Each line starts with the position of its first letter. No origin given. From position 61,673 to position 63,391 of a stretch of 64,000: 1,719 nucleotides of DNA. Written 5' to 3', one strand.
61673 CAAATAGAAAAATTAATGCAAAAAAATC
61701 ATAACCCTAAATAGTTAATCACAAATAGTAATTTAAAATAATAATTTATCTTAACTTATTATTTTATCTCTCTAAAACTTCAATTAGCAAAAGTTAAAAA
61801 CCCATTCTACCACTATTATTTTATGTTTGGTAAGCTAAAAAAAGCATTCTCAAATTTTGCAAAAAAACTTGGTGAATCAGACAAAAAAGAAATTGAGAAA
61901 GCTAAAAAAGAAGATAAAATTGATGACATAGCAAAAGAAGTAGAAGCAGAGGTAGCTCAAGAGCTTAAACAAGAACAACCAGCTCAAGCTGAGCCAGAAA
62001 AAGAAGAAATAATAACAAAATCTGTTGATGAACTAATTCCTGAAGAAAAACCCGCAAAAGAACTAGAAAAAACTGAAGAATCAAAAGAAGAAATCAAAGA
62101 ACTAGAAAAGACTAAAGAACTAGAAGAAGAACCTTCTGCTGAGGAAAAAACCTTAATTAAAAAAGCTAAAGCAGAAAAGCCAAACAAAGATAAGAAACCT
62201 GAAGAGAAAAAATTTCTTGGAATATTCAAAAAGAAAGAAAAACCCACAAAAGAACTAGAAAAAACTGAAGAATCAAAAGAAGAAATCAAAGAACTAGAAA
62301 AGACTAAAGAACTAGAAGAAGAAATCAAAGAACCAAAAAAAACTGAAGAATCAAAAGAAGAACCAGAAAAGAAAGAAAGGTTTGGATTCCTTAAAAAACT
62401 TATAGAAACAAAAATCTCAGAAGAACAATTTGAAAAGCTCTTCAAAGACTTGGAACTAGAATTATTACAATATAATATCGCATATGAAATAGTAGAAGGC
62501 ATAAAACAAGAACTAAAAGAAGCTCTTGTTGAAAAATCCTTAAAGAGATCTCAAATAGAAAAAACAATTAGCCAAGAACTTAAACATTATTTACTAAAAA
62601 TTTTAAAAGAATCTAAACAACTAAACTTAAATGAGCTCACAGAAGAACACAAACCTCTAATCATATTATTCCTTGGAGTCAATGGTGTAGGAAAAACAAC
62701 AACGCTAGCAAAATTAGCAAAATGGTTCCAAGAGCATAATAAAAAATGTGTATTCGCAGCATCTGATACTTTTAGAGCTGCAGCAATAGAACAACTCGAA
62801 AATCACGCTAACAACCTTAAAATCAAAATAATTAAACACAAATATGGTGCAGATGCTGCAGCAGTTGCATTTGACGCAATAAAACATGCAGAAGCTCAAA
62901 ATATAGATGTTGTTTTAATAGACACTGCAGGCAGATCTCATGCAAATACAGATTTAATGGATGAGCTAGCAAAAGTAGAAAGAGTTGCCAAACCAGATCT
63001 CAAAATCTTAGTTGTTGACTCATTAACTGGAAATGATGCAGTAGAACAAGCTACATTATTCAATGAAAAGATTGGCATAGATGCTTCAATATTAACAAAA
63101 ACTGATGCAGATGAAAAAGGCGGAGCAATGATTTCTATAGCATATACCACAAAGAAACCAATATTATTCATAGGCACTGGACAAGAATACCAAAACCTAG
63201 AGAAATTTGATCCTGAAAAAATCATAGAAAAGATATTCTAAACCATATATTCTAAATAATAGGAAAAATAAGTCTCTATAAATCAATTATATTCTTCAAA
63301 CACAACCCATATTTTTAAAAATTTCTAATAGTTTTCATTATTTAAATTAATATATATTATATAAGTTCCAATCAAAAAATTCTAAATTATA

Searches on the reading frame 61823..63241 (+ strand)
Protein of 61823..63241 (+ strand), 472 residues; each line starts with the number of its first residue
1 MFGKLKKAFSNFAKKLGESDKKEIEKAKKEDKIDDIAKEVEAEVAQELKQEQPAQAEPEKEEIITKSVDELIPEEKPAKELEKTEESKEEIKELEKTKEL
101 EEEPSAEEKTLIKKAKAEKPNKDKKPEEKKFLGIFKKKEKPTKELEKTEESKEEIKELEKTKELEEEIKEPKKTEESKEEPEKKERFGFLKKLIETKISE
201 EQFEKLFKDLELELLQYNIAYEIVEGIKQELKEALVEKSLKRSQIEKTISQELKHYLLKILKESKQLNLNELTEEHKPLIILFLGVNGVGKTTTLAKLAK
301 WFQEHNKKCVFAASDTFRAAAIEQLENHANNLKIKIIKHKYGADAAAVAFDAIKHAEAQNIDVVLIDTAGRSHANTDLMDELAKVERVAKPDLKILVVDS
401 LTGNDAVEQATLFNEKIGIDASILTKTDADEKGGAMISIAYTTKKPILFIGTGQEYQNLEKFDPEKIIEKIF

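Call 53: search_protein_families(library=pfam, proteins=[window:61823-63241:+], max_evalue=0.0001)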
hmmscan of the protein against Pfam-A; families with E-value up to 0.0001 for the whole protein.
window:61823-63241:+ (472 aa): 4 families
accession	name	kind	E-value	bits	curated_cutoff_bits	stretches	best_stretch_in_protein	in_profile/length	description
PF00448.28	SRP54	-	1.4e-75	253.7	22.7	1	279-472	2-195/196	SRP54-type protein, GTPase domain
PF02881.24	SRP54_N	-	4.1e-07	30.5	22.4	1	193-253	8-75/75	SRP54-type protein, helical bundle domain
PF13207.12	AAA_17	-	3.7e-06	27.7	27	1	284-398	1-109/136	AAA domain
PF13604.12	AAA_30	-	3.8e-06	27.2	27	1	276-412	16-136/191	AAA domain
